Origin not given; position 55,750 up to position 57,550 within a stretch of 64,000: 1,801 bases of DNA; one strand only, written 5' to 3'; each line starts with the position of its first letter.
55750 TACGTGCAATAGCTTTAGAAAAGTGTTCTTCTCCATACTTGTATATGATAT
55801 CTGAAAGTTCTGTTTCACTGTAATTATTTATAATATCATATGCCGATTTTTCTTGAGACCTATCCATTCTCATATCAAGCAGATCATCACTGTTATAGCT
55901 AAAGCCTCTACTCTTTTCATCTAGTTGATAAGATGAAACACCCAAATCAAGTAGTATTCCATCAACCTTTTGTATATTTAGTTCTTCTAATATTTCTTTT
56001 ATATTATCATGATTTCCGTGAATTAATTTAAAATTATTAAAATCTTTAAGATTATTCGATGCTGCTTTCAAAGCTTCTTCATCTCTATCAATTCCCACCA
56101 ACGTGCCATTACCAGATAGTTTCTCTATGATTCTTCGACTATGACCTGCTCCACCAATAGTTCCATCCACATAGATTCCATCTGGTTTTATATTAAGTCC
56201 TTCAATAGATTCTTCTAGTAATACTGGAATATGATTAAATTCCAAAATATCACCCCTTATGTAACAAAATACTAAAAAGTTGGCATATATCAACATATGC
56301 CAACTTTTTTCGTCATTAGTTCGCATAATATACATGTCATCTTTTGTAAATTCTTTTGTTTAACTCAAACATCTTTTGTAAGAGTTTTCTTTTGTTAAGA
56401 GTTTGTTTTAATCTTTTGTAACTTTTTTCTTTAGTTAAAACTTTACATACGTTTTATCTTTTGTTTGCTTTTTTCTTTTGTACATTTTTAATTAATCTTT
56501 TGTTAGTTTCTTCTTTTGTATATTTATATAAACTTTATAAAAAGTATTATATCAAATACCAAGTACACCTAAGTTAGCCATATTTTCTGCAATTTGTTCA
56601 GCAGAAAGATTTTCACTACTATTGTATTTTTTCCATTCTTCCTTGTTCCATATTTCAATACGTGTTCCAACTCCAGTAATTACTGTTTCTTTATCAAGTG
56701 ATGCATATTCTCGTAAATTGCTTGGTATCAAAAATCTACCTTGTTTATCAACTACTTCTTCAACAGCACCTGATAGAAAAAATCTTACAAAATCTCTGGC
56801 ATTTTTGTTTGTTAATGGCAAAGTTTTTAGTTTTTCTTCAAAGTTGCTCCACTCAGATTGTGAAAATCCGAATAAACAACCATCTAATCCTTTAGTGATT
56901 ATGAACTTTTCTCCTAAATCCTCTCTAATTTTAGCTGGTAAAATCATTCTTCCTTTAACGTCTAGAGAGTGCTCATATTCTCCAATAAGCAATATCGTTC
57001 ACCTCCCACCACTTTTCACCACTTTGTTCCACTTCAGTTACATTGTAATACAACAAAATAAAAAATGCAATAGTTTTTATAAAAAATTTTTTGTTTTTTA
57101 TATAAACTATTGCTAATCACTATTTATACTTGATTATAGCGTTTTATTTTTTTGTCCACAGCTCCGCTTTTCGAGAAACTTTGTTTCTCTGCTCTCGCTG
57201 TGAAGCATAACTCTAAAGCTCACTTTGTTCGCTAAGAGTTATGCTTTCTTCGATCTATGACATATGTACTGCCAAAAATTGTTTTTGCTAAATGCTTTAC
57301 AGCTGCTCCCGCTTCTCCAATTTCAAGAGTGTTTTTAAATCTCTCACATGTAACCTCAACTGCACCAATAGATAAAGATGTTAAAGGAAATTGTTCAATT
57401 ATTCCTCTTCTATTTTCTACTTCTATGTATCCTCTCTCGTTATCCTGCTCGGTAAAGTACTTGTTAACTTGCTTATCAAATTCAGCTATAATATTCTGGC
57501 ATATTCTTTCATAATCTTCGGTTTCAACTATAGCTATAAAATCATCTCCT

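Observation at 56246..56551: Nine perfect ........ octamers plus a 15-bp-stem terminator fill an abnormally long mraZ-rsmH spacer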

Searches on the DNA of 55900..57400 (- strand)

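Call 5: search_rna_families(source=window, start=55900, end=57400, threshold=evalue, max_evalue=10)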
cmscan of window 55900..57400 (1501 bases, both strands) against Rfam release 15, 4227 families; matches with E-value up to 10: 10.
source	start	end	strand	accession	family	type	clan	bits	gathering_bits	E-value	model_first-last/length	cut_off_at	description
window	57067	57113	+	RF03616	MIR1888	Gene; miRNA;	-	23.1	72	0.14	28-75/101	no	MIR1888 microRNA precursor family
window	56223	56309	+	RF02273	FsrA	Gene;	-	22.7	80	0.057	1-83/83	no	FsrA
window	56887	56968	+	RF00321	snoZ247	Gene; snRNA; snoRNA; CD-box;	-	21.7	38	0.21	1-139/139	no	Small nucleolar RNA Z247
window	56257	56328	+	RF00455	mir-15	Gene; miRNA;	CL00085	21.3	57.3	0.031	1-88/88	no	mir-15 microRNA precursor family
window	56545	56637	-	RF00474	snosnR57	Gene; snRNA; snoRNA; CD-box;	-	20.5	50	5.7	1-95/95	no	Small nucleolar RNA snR57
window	55917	56024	-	RF01437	S_pombe_snR10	Gene; snRNA; snoRNA; HACA-box;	CL00031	19.8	50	7.6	1-167/167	no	small nucleolar RNA snR10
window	56263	56309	+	RF02618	SSRC34_2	Gene; sRNA;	-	17.5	48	9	22-70/125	no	Streptococcus sRNA 34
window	56565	56650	-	RF01625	ceN28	Gene; snRNA; snoRNA; CD-box;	-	16.6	70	3.2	1-88/88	no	Caenorhabditis snoRNA ceN28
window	56238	56317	+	RF02056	STnc390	Gene; sRNA;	-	14.5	50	9.4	1-60/60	no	Salmonella sRNA STnc390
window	56018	56090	-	RF02111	IS009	Gene;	-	12.1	117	5.4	1-199/199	no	IS009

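Call 38: search_rna_families(sources=[L017, L026, L034, L038, L043, L049, L210, L286, L030, L018], threshold=gathering)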
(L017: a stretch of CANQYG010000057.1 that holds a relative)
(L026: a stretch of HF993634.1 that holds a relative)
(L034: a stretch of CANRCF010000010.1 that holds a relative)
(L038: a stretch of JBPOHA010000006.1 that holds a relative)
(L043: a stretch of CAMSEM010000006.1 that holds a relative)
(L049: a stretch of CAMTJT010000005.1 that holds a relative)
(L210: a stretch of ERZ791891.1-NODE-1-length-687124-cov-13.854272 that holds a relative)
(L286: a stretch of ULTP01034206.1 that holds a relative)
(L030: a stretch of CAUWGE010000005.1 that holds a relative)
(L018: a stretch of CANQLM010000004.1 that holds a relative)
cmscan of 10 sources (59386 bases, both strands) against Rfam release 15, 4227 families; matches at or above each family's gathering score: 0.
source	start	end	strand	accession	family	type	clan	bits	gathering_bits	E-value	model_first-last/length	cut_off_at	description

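Call 48: build_rna_model(alignment_id=A2, structure=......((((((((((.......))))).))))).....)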
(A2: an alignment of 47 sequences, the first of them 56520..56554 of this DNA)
Model R1 built from alignment A2 (47 sequences, 39 columns); structure: as given.
model positions 35; base pairs 10; branch points 0; effective number of sequences 47; information 1.402 bits per position. Calibrated on 0.2 Mb of random sequence (short: E-values are rough).
structure used (alignment columns):
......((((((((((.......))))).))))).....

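Call 50: search_with_rna_model(model_id=R1, sources=[window, L010, L011, L012, L013, L014, L015, L017, L018, L019, L020, L021, L022, L023, L024, L025, L026, L027, L028, L029, L030, L031, L032, L033, L034, L035, L036, L037, L038, L039, L040, L042, L043, L044, L045, L046, L047, L049, L050, L052, L055, L056, L057, L059, L060, L062, L063, L064, L065, L066, L068, L069, L070, L071, L073, L074, L078, L080, L084, L085, L086, L087, L089, L210, L214, L218, L222, L223, L228, L230, L231, L232, L237, L239, L243, L250, L253, L259, L269, L277, L278, L281, L284, L286, L289, L290, L291, L298, L300, L301, L303, L313, L320, L322], max_evalue=0.1, make_alignment=true)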
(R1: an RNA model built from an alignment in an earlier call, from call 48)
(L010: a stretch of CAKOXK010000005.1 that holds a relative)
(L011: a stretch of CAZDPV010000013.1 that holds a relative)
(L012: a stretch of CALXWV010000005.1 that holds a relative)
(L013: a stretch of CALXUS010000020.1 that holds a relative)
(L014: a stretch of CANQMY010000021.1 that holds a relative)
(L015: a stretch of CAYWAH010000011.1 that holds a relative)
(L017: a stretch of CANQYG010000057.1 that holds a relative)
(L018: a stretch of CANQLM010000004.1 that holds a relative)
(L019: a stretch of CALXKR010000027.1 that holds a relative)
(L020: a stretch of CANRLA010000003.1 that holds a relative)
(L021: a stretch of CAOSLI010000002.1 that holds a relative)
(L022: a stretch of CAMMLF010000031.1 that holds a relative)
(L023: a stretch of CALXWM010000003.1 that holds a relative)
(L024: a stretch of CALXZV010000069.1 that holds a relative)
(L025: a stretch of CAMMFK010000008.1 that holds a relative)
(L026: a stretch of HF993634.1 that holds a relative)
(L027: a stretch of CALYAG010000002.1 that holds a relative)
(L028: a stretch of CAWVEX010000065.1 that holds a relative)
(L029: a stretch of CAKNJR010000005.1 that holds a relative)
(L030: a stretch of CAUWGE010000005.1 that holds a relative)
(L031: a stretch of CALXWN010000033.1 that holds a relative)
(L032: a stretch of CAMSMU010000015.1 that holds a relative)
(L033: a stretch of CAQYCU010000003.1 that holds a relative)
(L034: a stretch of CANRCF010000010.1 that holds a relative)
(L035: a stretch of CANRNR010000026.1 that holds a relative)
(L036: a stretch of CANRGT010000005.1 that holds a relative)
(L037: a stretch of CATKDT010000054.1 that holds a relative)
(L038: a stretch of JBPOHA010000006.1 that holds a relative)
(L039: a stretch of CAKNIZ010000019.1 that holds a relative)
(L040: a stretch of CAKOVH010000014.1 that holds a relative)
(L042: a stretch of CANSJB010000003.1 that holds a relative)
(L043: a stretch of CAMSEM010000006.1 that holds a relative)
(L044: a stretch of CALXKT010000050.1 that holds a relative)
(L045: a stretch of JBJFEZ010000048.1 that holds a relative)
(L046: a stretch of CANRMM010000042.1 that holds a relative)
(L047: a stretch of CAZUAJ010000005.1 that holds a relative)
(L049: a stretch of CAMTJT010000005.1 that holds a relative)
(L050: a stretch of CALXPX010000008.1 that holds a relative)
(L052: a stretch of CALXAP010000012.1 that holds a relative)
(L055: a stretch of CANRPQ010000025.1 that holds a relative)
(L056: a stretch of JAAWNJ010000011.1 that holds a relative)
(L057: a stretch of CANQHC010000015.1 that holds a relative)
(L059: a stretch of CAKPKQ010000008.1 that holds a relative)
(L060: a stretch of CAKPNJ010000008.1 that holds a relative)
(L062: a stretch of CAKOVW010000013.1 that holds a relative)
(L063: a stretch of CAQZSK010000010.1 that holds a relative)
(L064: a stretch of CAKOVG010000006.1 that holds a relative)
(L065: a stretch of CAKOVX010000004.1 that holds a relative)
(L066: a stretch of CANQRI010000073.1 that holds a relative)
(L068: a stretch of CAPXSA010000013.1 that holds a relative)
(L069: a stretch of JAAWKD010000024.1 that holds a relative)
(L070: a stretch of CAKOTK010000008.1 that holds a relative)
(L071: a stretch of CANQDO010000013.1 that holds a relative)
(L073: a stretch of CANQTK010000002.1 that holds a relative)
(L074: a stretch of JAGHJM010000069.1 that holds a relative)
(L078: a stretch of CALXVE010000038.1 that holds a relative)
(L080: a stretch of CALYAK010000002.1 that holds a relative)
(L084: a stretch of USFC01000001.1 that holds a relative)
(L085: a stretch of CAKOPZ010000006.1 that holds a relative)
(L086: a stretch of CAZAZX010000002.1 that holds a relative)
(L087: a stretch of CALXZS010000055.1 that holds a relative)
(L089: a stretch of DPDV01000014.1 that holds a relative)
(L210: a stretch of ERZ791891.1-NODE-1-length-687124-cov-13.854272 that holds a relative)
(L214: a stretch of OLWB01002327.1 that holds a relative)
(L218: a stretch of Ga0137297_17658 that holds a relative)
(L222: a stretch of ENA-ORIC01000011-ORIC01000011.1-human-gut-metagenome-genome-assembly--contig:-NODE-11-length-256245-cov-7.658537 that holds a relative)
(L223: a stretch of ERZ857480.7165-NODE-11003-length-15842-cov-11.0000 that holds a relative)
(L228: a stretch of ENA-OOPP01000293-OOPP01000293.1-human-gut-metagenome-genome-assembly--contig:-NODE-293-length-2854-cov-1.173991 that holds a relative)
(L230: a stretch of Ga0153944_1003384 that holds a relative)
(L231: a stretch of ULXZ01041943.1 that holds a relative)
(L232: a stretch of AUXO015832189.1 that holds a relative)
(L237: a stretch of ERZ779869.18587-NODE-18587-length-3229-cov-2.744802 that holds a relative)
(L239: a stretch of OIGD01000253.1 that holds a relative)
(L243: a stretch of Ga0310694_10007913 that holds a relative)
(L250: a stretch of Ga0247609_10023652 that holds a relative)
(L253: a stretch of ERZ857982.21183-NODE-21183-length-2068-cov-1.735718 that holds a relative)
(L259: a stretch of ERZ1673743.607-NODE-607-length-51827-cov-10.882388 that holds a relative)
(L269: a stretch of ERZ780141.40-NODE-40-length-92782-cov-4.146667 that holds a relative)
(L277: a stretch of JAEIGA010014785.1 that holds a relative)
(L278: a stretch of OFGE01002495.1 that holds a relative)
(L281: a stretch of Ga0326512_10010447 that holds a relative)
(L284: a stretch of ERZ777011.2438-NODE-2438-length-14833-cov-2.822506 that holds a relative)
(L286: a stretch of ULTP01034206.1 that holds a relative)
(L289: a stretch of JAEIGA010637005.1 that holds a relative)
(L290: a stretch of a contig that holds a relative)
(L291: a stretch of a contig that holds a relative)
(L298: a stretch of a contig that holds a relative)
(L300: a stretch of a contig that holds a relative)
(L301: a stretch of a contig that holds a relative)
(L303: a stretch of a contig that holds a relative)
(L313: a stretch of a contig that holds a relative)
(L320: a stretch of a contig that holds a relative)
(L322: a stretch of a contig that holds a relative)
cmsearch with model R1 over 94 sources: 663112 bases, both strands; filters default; matches with E-value up to 0.1: 92.
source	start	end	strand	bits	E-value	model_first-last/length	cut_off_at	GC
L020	3430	3464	+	59.5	3.6e-10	1-35/35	no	0.2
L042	3421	3455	+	59.5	3.6e-10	1-35/35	no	0.2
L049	3421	3455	+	59.4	3.8e-10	1-35/35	no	0.2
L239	1079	1113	+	59.4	3.8e-10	1-35/35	no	0.2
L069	3421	3455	+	59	4.5e-10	1-35/35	no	0.2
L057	755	789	+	58.6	5.8e-10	1-35/35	no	0.23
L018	3430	3464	+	58.5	6e-10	1-35/35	no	0.23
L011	3430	3464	+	58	7.8e-10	1-35/35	no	0.17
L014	3430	3464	+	58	8.1e-10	1-35/35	no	0.2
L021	3430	3464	+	57.6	1e-09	1-35/35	no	0.2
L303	2411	2445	-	57.5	1.1e-09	1-35/35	no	0.23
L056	3421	3455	+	57.3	1.2e-09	1-35/35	no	0.23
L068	3421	3455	+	57.3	1.2e-09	1-35/35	no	0.23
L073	3421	3455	+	57.3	1.2e-09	1-35/35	no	0.23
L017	2720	2754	+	57.2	1.3e-09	1-35/35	no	0.17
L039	3430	3464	+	57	1.4e-09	1-35/35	no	0.17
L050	2664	2698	+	57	1.4e-09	1-35/35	no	0.17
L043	3421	3455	+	56.9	1.4e-09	1-35/35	no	0.23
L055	3421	3455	+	56.8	1.5e-09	1-35/35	no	0.23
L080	3421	3455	+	56.4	1.8e-09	1-35/35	no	0.2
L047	3421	3455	+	56.4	1.9e-09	1-35/35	no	0.26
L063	3421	3455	+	56.2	2.1e-09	1-35/35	no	0.26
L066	913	947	+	56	2.3e-09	1-35/35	no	0.2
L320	556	590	+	55.5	3e-09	1-35/35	no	0.23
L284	12802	12836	+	55.4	3.3e-09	1-35/35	no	0.26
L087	2980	3014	+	55.4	3.3e-09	1-35/35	no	0.14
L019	2773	2807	+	55.2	3.7e-09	1-35/35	no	0.14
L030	2741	2775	+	55.2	3.7e-09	1-35/35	no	0.14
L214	7516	7550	+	55.2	3.7e-09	1-35/35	no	0.14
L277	8465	8499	+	55.2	3.7e-09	1-35/35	no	0.23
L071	3421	3455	+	55.1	3.8e-09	1-35/35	no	0.23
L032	3430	3464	+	55.1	3.9e-09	1-35/35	no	0.14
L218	2076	2110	-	55.1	3.9e-09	1-35/35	no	0.14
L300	7559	7593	-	55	4e-09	1-35/35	no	0.17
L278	663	697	+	54.6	5.1e-09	1-35/35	no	0.26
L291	14052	14086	-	54.1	6.6e-09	1-35/35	no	0.2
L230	771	805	+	53.7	8e-09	1-35/35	no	0.2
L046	3421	3455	+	53.3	1e-08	1-35/35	no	0.17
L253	769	803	-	53.3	1e-08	1-35/35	no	0.17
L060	3421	3455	+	53.2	1.1e-08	1-35/35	no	0.29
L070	3421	3455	+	53.2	1.1e-08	1-35/35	no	0.29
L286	2952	2986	+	52.9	1.2e-08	1-35/35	no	0.17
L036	3452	3486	+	52.9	1.3e-08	1-35/35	no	0.17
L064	3421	3455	+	52.5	1.6e-08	1-35/35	no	0.23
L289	288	322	+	52.4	1.6e-08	1-35/35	no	0.2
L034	3462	3496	+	51.2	3.1e-08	1-35/35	no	0.2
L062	1341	1375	+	51.2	3.2e-08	1-35/35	no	0.23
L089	3421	3455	+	51.1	3.3e-08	1-35/35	no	0.17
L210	2668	2702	+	51.1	3.4e-08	1-35/35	no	0.2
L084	3421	3456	+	50.3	5.1e-08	1-35/35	no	0.17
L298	3382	3418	-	50.1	5.8e-08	1-35/35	no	0.14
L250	381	415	-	50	6.1e-08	1-35/35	no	0.26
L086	3421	3454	+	49.7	7.4e-08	1-35/35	no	0.15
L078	2288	2323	+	49.2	9.6e-08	1-35/35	no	0.17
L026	3440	3474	+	49.1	9.8e-08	1-35/35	no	0.14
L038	3443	3477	+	48.9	1.1e-07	1-35/35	no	0.11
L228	2208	2242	-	48.2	1.7e-07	1-35/35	no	0.26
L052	3421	3455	+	48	1.8e-07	1-35/35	no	0.14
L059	3421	3455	+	48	1.9e-07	1-35/35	no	0.26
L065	3421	3455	+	47.9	1.9e-07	1-35/35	no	0.23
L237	644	678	-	47.5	2.4e-07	1-35/35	no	0.26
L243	1806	1840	+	47.1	3e-07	1-35/35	no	0.14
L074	673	707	+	46.9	3.3e-07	1-35/35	no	0.14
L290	2620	2654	-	46.8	3.5e-07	1-35/35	no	0.29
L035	2192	2226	+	46.7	3.7e-07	1-35/35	no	0.2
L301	1987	2021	-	46.5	4.1e-07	1-35/35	no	0.09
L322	832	866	-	46.5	4.1e-07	1-35/35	no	0.09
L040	3421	3457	+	46.4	4.3e-07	1-35/35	no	0.22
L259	2280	2316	+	46.4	4.3e-07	1-35/35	no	0.22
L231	4898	4932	+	46.1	5e-07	1-35/35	no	0.31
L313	606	640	-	46.1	5e-07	1-35/35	no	0.31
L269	5390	5425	+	45.8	5.9e-07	1-35/35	no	0.25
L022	3430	3465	+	45.6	6.7e-07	1-35/35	no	0.25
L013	2767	2802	+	45.5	7e-07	1-35/35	no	0.22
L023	3430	3465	+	45.5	7e-07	1-35/35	no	0.22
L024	2871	2906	+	45.5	7e-07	1-35/35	no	0.22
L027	3430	3465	+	45.5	7e-07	1-35/35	no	0.22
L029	3430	3465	+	45.5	7e-07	1-35/35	no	0.22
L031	3430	3465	+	45.5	7e-07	1-35/35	no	0.22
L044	1685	1722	+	44.4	1.3e-06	1-35/35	no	0.21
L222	6678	6713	+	44.3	1.3e-06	1-35/35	no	0.22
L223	3381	3416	+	44.3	1.3e-06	1-35/35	no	0.22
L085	3421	3458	+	43.5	2e-06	1-35/35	no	0.21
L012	3430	3465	+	42.9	2.9e-06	1-35/35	no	0.25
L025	3430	3465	+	42.9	2.9e-06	1-35/35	no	0.25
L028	3430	3465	+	42.9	2.9e-06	1-35/35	no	0.25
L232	8703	8737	-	42.3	4.1e-06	1-35/35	no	0.23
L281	3859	3895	-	39.1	2.3e-05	1-35/35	no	0.08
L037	3532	3567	+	35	0.00022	1-35/35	no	0.14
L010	3444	3479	+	32.9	0.00066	1-35/35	no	0.17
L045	3414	3446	+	27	0.016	1-35/35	no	0.18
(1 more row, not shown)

Alignment A3: 92 matches aligned to the model, 44 columns, each read 5' to 3' on its own strand. Consensus structure (alignment columns), stored with it:
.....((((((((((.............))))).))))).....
